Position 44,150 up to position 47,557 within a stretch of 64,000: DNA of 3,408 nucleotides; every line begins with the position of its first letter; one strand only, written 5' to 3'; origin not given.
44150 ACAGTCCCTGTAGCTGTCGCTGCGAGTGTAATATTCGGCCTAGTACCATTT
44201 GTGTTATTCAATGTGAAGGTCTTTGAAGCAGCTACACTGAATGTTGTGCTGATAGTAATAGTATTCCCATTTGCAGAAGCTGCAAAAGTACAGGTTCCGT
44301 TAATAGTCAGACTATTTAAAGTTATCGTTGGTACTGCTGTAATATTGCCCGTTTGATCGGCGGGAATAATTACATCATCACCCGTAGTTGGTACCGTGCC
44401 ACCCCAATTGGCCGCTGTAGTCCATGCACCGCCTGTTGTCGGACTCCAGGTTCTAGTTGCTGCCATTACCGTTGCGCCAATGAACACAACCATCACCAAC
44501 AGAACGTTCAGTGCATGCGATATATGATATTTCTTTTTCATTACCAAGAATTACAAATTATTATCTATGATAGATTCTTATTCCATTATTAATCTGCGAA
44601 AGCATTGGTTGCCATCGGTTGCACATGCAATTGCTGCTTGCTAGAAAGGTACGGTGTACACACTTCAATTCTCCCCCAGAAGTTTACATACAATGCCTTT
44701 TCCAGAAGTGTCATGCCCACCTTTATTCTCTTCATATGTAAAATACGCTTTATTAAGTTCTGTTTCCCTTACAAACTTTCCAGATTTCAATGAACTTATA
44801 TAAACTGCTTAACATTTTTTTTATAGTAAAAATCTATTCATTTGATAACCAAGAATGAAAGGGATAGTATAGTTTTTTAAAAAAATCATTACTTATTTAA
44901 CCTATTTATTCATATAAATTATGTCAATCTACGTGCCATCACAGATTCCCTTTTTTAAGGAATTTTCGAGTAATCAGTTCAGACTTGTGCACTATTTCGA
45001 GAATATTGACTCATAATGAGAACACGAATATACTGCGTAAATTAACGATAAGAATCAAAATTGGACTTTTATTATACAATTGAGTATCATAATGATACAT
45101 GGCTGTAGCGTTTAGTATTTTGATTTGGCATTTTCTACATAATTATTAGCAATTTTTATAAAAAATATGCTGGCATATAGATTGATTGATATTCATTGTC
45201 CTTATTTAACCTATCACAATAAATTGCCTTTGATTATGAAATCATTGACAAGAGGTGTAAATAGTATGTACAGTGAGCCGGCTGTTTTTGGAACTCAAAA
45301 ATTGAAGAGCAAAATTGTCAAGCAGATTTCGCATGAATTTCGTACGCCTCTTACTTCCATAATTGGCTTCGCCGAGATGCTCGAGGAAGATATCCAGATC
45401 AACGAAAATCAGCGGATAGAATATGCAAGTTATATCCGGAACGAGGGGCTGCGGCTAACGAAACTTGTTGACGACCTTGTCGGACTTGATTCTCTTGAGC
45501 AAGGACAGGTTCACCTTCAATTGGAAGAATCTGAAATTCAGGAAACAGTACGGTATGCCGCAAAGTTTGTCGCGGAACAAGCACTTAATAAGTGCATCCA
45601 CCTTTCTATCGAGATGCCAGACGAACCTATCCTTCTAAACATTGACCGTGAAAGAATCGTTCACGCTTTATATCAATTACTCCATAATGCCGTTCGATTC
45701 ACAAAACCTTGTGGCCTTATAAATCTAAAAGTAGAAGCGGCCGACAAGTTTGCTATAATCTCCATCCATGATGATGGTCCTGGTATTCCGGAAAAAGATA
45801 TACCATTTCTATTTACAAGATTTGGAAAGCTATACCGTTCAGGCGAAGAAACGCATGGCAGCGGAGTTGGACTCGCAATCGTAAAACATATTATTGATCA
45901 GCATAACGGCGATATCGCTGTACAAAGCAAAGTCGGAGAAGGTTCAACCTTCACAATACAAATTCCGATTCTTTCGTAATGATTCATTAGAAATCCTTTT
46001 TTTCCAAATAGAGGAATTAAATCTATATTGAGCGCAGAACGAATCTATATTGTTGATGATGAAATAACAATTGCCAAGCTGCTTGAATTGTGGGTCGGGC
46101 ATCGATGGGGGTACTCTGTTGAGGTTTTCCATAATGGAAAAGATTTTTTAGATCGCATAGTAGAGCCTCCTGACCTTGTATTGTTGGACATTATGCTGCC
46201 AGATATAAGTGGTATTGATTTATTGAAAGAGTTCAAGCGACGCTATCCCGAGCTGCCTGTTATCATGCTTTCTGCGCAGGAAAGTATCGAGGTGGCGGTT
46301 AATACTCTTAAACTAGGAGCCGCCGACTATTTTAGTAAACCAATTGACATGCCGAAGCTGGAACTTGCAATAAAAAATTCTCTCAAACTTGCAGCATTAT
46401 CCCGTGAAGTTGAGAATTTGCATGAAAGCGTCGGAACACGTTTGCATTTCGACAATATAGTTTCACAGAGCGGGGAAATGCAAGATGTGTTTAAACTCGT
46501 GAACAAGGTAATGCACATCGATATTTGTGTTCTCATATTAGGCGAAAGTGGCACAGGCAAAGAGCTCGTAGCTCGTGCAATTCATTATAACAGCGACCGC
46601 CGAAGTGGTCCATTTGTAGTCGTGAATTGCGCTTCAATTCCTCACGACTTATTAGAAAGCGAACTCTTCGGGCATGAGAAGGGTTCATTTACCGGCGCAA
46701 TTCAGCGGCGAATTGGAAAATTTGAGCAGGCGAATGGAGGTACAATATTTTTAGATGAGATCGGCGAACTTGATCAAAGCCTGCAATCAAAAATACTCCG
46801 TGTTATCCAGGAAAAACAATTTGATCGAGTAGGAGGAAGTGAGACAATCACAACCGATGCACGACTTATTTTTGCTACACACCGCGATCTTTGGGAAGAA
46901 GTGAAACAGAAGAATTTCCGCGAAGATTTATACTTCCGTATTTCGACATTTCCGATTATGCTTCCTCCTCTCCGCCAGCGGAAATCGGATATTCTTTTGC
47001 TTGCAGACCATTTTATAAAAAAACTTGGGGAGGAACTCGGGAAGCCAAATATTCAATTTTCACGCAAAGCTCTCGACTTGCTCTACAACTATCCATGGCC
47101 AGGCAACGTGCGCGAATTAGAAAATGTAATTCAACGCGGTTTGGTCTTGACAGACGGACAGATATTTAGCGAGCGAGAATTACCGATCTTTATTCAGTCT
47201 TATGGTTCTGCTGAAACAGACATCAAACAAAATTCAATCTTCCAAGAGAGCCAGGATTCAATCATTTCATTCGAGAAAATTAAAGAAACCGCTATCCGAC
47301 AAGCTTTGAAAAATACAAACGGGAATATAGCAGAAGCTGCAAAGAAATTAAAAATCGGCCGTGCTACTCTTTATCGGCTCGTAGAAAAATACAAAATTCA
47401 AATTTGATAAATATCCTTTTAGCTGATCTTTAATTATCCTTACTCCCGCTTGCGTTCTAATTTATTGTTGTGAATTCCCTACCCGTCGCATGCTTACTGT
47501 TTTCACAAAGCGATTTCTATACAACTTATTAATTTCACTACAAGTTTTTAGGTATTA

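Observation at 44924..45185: Mirror-symmetric divergent sigma54-type promoters share two palindromes between the giant-adhesin operon and an NtrC-type two-component pair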

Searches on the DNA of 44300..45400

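Call 23: search_rna_families(source=window, start=44300, end=45400, threshold=evalue, max_evalue=1)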
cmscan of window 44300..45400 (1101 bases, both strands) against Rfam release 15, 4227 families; matches with E-value up to 1: 2.
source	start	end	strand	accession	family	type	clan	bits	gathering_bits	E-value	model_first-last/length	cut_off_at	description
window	45197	45250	-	RF01165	sn2317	Gene; snRNA; snoRNA; CD-box;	-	20.1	50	0.84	1-70/70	no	Small nucleolar RNA sn2317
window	44521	44641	-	RF00541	snopsi28S-2876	Gene; snRNA; snoRNA; HACA-box;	-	19.3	100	0.92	1-143/143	no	Small nucleolar RNA psi28S-2876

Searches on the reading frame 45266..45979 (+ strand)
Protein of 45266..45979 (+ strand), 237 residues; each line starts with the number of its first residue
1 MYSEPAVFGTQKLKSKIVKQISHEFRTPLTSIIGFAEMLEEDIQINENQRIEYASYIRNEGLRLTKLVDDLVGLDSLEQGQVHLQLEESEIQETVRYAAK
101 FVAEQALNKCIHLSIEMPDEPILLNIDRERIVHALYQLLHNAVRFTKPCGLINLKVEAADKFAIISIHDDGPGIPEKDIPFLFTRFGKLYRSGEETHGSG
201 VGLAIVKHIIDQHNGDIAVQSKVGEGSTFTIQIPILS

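Call 14: search_protein_families(library=pfam, proteins=[window:45266-45979:+], max_evalue=0.01)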
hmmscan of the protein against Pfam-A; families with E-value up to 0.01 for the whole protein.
window:45266-45979:+ (237 aa): 4 families
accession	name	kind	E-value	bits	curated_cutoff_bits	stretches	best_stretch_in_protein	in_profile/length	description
PF02518.31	HATPase_c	-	2.6e-26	92.6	26.4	1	127-235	2-109/111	Histidine kinase-, DNA gyrase B-, and HSP90-like ATPase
PF00512.31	HisKA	-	4.7e-15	55.8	26.9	1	14-80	2-66/66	His Kinase A (phospho-acceptor) domain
PF14501.12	HATPase_c_5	-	1.6e-05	25.2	22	1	130-223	5-92/102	GHKL domain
PF13581.12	HATPase_c_2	-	0.0016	18.9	27.4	1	128-218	29-113/127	Histidine kinase-like ATPase domain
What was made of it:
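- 45266..45979 (+): Histidine kinase of 237 aa with HisKA and HATPase_c domains only. About 13 residues precede the HisKA domain, so there is no sensor domain. Pfam, call 14.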

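Call 36: search_protein_families(library=ncbifam, proteins=[window:45266-45979:+], max_evalue=0.001)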
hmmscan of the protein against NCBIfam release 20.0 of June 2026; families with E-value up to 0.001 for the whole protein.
window:45266-45979:+ (237 aa): 84 families (the best 25 are shown)
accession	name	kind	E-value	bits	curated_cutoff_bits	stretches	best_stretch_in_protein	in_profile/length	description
NF046044.1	PnpS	equivalog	2.8e-56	191.2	400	1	11-234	167-390/390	two-component system histidine kinase PnpS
TIGR02966.1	phoR_proteo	equivalog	4e-51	174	334.2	1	11-233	111-333/333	phosphate regulon sensor histidine kinase PhoR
NF047874.1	MASE3_PAS_HK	subfamily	1.3e-46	159.6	560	1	11-235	395-625/655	MASE3 domain-containing sensor histidine kinase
NF033092.0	HK_WalK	equivalog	9.7e-44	149.9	725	1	15-235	373-594/594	cell wall metabolism sensor histidine kinase WalK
NF038297.2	hybrid_HK_HrmK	equivalog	5.8e-42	144.1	725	1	10-235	231-457/607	hybrid histidine kinase/response regulator HrmK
NF008312.0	PRK11100.1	equivalog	2.3e-40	138.9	356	1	16-234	258-473/477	two-component system sensor histidine kinase CreC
TIGR02956.1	TMAO_torS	equivalog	2.6e-39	135.1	676.5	1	12-235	462-682/967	TMAO reductase system sensor histidine kinase/response regulator TorS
NF041735.1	hist_kin_RppB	equivalog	2.9e-39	135.1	400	1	20-234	222-438/438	two-component system sensor histidine kinase RppB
NF033093.1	HK_VicK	exception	2.5e-37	128.6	680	1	17-234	212-434/448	cell wall metabolism sensor histidine kinase VicK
NF008302.0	PRK11091.1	equivalog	3.7e-37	127.9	838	1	11-235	280-505/779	aerobic respiration two-component sensor histidine kinase ArcB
NF047465.1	hybrid_HK_LvrA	exception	1.7e-36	125.6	1200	1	8-235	196-422/819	hybrid histidine kinase/response regulator LvrA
NF041947.1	LuxQ_Vibrio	equivalog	2.1e-35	121.9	1200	1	12-235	470-696/843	quorum-sensing autoinducer 2 sensor kinase/phosphatase LuxQ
NF008468.0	PRK11360.1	equivalog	1.8e-34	119.1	646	1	16-235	398-608/616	two-component system sensor histidine kinase AtoS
NF011874.0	PRK15347.1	equivalog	1.1e-33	116.4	852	1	12-235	396-614/921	two component system sensor kinase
NF041210.1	his_kin_PieS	equivalog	2.8e-33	115.6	850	1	12-236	248-471/474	two component system sensor histidine kinase PieS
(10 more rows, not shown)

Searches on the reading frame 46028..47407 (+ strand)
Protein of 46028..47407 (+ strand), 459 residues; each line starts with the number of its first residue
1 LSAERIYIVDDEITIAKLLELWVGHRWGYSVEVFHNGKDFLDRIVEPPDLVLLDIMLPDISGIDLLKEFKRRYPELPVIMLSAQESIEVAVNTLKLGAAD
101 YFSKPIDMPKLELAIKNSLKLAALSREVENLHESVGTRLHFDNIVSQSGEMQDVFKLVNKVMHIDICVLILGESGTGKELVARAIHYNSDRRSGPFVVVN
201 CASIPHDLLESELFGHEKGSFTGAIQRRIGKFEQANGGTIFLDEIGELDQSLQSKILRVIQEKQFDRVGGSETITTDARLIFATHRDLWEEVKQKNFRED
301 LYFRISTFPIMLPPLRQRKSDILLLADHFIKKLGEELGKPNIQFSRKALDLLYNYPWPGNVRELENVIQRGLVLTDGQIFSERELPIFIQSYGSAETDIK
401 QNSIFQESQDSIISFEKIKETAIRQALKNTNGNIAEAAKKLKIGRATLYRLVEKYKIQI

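Call 14: search_protein_families(library=pfam, proteins=[window:46028-47407:+], max_evalue=0.01)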
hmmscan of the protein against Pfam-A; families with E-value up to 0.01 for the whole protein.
window:46028-47407:+ (459 aa): 11 families
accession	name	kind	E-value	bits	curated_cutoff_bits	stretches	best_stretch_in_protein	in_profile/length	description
PF00158.32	Sigma54_activat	-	4e-70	235.3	20.2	1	144-310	1-167/168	Sigma-54 interaction domain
PF00072.30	Response_reg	-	2.8e-26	92.3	30.2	1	6-115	1-110/111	Response regulator receiver domain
PF25601.1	AAA_lid_14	-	1.4e-23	83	27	1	316-396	1-81/87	AAA+ ATPase lid domain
PF14532.12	Sigma54_activ_2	-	2.6e-23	83.2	25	1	146-315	2-138/138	Sigma-54 interaction domain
PF02954.25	HTH_8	-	1.6e-08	34.5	22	1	422-455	9-42/42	Bacterial regulatory protein, Fis family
PF07728.20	AAA_5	-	8.1e-07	29.6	22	1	168-285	2-122/139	AAA domain (dynein-related subfamily)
PF13518.12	HTH_28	-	0.00015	22.2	25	1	419-456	2-37/52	Helix-turn-helix domain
PF00004.35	AAA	-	0.00017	22.4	21.2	1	168-289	1-111/131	ATPase family associated with various cellular activities (AAA)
PF07724.20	AAA_2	-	0.00076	20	27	1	168-284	6-122/166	AAA domain (Cdc48 subfamily)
PF12728.13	HTH_17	-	0.002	18.8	27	1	434-454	4-24/51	Helix-turn-helix domain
PF13191.12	AAA_16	-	0.0052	17.7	32.6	0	150-204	8-63/167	AAA ATPase domain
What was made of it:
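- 46028..47407 (+): NtrC-type enhancer-binding protein of 459 aa: receiver domain, sigma-54 interaction AAA+ domain with the GSFTGA loop, and a Fis-type HTH_8 domain. Pfam Sigma54_activat 235 bits, Response_reg, HTH_8 (call 14).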

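Call 17: find_related_loci(query=window:46028-47407:+, collection=genome_contigs, flank=8000)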
Query window:46028-47407:+ (459 aa) in genome_contigs; peptide patterns used: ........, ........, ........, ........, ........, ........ (x = any residue, [..] = any of these).
161 stretches matched a pattern; 94 encode a relative of the query (tblastn E <= 1e-3); the best 80 are kept; 80 distinct loci.
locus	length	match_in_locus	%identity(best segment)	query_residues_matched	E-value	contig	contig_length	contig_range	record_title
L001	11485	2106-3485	92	1-459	0e+0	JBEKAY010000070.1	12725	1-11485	MAG: Bacteroidota bacterium isolate SPRUCE 123 SPRUCE_123_70, whole genome shotgun sequence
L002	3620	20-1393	89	1-459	0e+0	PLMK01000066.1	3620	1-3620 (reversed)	MAG: Ignavibacteriae bacterium isolate fen_1300 73.20120800_E3D.21_contig_187, whole genome shotgun sequence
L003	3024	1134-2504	87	3-459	0e+0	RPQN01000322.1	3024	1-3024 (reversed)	MAG: Ignavibacteriae bacterium isolate metabat2.334 metabat2.334_Contig_573069, whole genome shotgun sequence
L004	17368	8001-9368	87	1-456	0e+0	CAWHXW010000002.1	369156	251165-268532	MAG: Ignavibacteriota bacterium isolate MFD01476.bin.1.150 genome assembly, contig: contig_33977, whole genome shotgun s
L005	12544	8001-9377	81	1-459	0e+0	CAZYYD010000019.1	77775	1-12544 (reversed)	MAG TPA_asm: uncultured Ignavibacteriaceae bacterium isolate SRP178699_co1_24 genome assembly, contig: NODE_223_length_7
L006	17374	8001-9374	81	1-458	0e+0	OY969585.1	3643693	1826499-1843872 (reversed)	MAG: Ignavibacteriota bacterium isolate MFD03726.bin.c.11 genome assembly, chromosome: 1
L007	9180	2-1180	95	67-459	0e+0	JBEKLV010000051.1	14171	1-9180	MAG: Bacteroidota bacterium isolate SPRUCE 379 SPRUCE_379_51, whole genome shotgun sequence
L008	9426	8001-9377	79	1-459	0e+0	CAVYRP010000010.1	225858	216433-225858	MAG: uncultured Bacteroidetes bacterium isolate MFD05942.bin.2.234 genome assembly, contig: contig_45825, whole genome s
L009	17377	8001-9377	79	1-459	0e+0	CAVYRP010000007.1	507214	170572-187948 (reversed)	MAG: uncultured Bacteroidetes bacterium isolate MFD05942.bin.2.234 genome assembly, contig: contig_23885, whole genome s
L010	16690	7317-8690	74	1-459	0e+0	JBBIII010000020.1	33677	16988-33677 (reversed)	MAG: Ignavibacteriales bacterium isolate QH2S170213_bin_135 NODE_598_length_33677_cov_20.078550, whole genome shotgun se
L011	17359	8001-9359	68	6-458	0e+0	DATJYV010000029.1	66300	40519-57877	MAG TPA_asm: Bacteroidota bacterium isolate SMAG_U15161 k141_3320650, whole genome shotgun sequence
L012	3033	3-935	80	149-459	3e-178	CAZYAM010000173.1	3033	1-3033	MAG TPA_asm: uncultured Ignavibacteriaceae bacterium isolate binchicken_co100_492 genome assembly, contig: NODE_52375_le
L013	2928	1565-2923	44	4-459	1e-123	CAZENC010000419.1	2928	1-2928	MAG TPA_asm: uncultured Desulfobacteraceae bacterium isolate binchicken_co129_8 genome assembly, contig: NODE_139256_len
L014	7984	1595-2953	44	4-459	3e-116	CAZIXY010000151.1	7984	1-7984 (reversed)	MAG TPA_asm: uncultured Desulfobacteraceae bacterium isolate binchicken_co256_358 genome assembly, contig: NODE_26143_le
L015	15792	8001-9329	44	6-457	6e-115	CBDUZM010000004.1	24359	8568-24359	MAG TPA_asm: uncultured Spirochaetaceae bacterium isolate SRR22302360_concoct_114 genome assembly, contig: ERZ25073602.4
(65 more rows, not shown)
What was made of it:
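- One MAG carries two paralogous modules (L008 and L009, call 17).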

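Call 36: search_protein_families(library=ncbifam, proteins=[window:46028-47407:+], max_evalue=0.001)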
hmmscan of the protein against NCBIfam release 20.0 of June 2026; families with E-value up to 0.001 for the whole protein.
window:46028-47407:+ (459 aa): 111 families (the best 25 are shown)
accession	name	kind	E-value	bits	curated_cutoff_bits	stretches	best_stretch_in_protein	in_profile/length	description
NF008469.0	PRK11361.1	equivalog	9.6e-134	446.5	714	1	2-457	3-456/461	acetoacetate metabolism transcriptional regulator AtoC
TIGR01818.1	ntrC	equivalog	1.4e-123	413.1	558.6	1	6-452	1-460/463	nitrogen regulation protein NR(I)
TIGR02915.1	PEP_resp_reg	equivalog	3.2e-121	405.3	502.6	1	7-457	2-444/445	PEP-CTERM-box response regulator transcription factor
NF007689.0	PRK10365.1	equivalog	3.3e-117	392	760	1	6-449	8-436/441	sigma-54-dependent response regulator transcription factor ZraR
NF041946.1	LuxO_transreg_Vib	equivalog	1.4e-116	390.1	800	1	9-456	2-461/463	quorum-sensing sigma-54 dependent transcriptional regulator LuxO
TIGR01817.1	nifA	equivalog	2.8e-106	356.4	528.85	1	135-419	189-468/534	nif-specific transcriptional activator NifA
NF041552.1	TF_PrdR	equivalog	1.9e-105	353.4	795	1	117-456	247-577/577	sigma-54 dependent transcriptional regulator PrdR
NF003451.0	PRK05022.1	equivalog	3.5e-103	346.1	476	1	115-457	159-510/512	nitric oxide reductase transcriptional regulator NorR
NF008176.1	PRK10923.1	equivalog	4.6e-103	345.3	620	1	3-453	3-464/469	nitrogen regulation protein NR(I)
NF051870.1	NAssimRespRegNtrX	equivalog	1.3e-99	334.2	600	1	5-452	3-447/452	nitrogen assimilation response regulator NtrX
NF050807.1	TransRegFlbDCaul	equivalog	2.1e-95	320.3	750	1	48-456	46-439/454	sigma-54-dependent transcriptional regulator FlbD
NF049963.1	RespRegFlgRCampy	domain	9.5e-95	318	750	1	6-411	3-401/429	fla regulon two-component system response regulator FlgR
NF038308.1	RNA_repair_RtcR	equivalog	1.4e-94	317.9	650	1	84-449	120-505/530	RNA repair transcriptional activator RtcR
NF011695.0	PRK15115.1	equivalog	9.9e-94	314.6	763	1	4-457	7-438/445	two-component system response regulator GlrR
NF041906.1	V4R_TF_MobR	exception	1.2e-87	294.7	999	1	120-451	206-541/544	phenol degradation transcriptional regulator MobR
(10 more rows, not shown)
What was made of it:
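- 46028..47407 (+): Below every NCBIfam equivalog cut-off (call 36).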

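Call 37: search_solved_structures(query=window:46028-47407:+, max_evalue=1e-40)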
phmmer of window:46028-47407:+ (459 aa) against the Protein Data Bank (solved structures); distinct sequences matched with E-value up to 1e-40: 35.
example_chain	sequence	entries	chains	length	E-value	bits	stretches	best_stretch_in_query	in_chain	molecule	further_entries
4l4u_A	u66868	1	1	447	3.6e-97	329.4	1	6-457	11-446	Transcriptional regulator (NtrC family)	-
1ny5_A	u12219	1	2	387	1.9e-95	323.7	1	6-390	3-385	transcriptional regulator (NtrC family)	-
5ep0_A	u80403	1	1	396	1.6e-90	307.4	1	4-385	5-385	Putative repressor protein luxO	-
3dzd_A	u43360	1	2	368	2.4e-86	293.7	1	5-380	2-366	Transcriptional regulator (NtrC family)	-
1ojl_A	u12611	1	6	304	1.2e-84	288.1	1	144-449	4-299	TRANSCRIPTIONAL REGULATORY PROTEIN ZRAR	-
8p53_C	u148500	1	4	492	1.4e-79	271.4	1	106-389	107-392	Transcriptional regulator FleQ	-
9qq6_C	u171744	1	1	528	3.3e-79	270.2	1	127-379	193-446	Nif-specific regulatory protein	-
5exx_A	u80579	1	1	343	1.6e-78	267.9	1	141-389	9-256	Transcriptional regulator FleQ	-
26jl_A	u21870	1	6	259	5.4e-77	262.9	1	143-386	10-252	Flagellar regulatory protein A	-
6iy8_A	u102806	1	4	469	2.2e-76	260.8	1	145-377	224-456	Positive regulator CapR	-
8pb9_D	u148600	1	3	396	2.7e-76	260.5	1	106-386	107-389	Transcriptional regulator FleQ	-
6j7e_A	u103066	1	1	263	4.4e-76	259.9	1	141-386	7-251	Nitrogen assimilation regulatory protein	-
7ejw_C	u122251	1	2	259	4.6e-76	259.8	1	141-386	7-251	Transcriptional regulator FleQ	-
5exp_A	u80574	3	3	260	4.7e-76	259.8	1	141-386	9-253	Transcriptional regulator FleQ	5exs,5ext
6jdi_A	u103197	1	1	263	4.1e-75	256.7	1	141-386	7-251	Nitrogen assimilation regulatory protein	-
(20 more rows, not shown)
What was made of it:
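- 46028..47407 (+): Best solved relatives are Aquifex NtrC-family proteins, LuxO and ZraR (call 37).
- On Bacterial enhancer-binding protein, NtrC type: Structural relatives are Aquifex NtrC-family proteins (1ny5, 4l4u), LuxO and ZraR (call 37).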

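Call 68: find_related_loci(query=window:46028-47407:+, collection=metagenome_contigs, flank=4000)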
Query window:46028-47407:+ (459 aa) in metagenome_contigs; peptide patterns used: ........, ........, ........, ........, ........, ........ (x = any residue, [..] = any of these).
278 stretches matched a pattern; 210 encode a relative of the query (tblastn E <= 1e-3); the best 80 are kept; 79 distinct loci.
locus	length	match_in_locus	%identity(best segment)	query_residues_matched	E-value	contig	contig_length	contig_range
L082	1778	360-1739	92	1-459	0e+0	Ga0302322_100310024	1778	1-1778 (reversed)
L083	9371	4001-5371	90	1-457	0e+0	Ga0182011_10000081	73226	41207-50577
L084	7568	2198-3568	90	1-457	0e+0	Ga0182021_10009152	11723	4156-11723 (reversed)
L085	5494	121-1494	89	1-459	0e+0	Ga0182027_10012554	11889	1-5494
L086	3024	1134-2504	87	3-459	0e+0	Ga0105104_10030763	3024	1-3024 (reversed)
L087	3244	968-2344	86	1-459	0e+0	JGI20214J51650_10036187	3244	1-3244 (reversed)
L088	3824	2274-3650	86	1-459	0e+0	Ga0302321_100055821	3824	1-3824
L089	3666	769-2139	86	3-459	0e+0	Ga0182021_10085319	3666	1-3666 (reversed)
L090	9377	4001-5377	81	1-459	0e+0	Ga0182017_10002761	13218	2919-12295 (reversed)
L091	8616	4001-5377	81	1-459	0e+0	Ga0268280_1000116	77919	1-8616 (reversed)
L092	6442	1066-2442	80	1-459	0e+0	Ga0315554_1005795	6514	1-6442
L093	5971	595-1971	80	1-459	0e+0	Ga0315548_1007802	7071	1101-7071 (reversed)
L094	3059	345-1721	79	1-459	0e+0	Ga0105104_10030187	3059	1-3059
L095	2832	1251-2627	79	1-459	0e+0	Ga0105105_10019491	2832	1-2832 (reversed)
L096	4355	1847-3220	79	1-458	0e+0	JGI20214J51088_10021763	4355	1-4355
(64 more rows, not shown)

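Call 79: search_protein_families(library=pfam, proteins=[L004:6306-6827:-, L004:5552-6076:-, L006:6339-6827:-, L006:4529-5134:-, L006:4045-4524:-, L010:5474-5986:-, L010:6121-6642:-, L006:174-3197:-, L006:3207-4031:-], max_evalue=0.01)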
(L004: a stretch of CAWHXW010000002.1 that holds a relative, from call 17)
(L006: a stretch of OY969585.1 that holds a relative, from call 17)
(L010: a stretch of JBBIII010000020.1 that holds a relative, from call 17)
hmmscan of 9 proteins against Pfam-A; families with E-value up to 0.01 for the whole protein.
L004:6306-6827:- (173 aa): 1 family
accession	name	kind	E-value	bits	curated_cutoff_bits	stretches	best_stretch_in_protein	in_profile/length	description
PF14352.11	DUF4402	-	9e-25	88.3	25.2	1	44-172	2-129/129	Domain of unknown function (DUF4402)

L004:5552-6076:- (174 aa): 1 family
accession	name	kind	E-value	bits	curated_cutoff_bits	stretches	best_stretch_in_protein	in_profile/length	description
PF14352.11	DUF4402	-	1.6e-25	90.7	25.2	1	44-173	2-129/129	Domain of unknown function (DUF4402)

L006:6339-6827:- (162 aa): 1 family
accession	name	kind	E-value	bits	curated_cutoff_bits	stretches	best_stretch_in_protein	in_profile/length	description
PF11476.16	TgMIC1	-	0.0094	16.1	28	0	27-104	8-85/117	Toxoplasma gondii micronemal protein 1 TgMIC1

L006:4529-5134:- (201 aa): 0 families

L006:4045-4524:- (159 aa): 0 families

L010:5474-5986:- (170 aa): 0 families

L010:6121-6642:- (173 aa): 0 families

L006:174-3197:- (1007 aa): 7 families
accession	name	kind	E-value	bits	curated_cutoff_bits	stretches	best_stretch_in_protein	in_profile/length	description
PF13620.12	CarboxypepD_reg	-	2.2e-09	38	32.3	1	708-767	1-64/82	Carboxypeptidase regulatory-like domain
PF10633.15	NPCBM_assoc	-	1.8e-05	25.2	24.4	0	70-122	23-76/78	NPCBM-associated, NEW3 domain of alpha-galactosidase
PF11614.14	FixG_C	-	0.00013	22.6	25.6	0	167-240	38-112/119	IG-like fold at C-terminal of FixG, putative oxidoreductase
PF17210.9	SdrD_B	-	0.00094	19.8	29.7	0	820-859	23-64/112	SdrD B-like domain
PF22544.2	HYDIN_VesB_CFA65-like_Ig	-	0.0014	19.3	25.5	0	158-239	17-98/100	HYDIN/CFA65/VesB-like, Ig-like domain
PF13437.12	HlyD_3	-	0.0036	18.5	22.2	0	194-266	25-93/106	HlyD family secretion protein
PF07705.17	CARDB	-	0.0037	17.9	22.7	0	152-228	11-85/101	CARDB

L006:3207-4031:- (274 aa): 2 families
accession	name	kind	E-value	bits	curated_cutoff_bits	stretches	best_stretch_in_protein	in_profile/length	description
PF06280.18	fn3_5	-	5.6e-05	24.3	27.6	1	45-120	11-86/112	Fn3-like domain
PF06030.18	WxLIP_PGBD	-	0.0031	18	27.3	1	40-120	25-110/121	WxL Interacting Protein, peptidoglycan binding domain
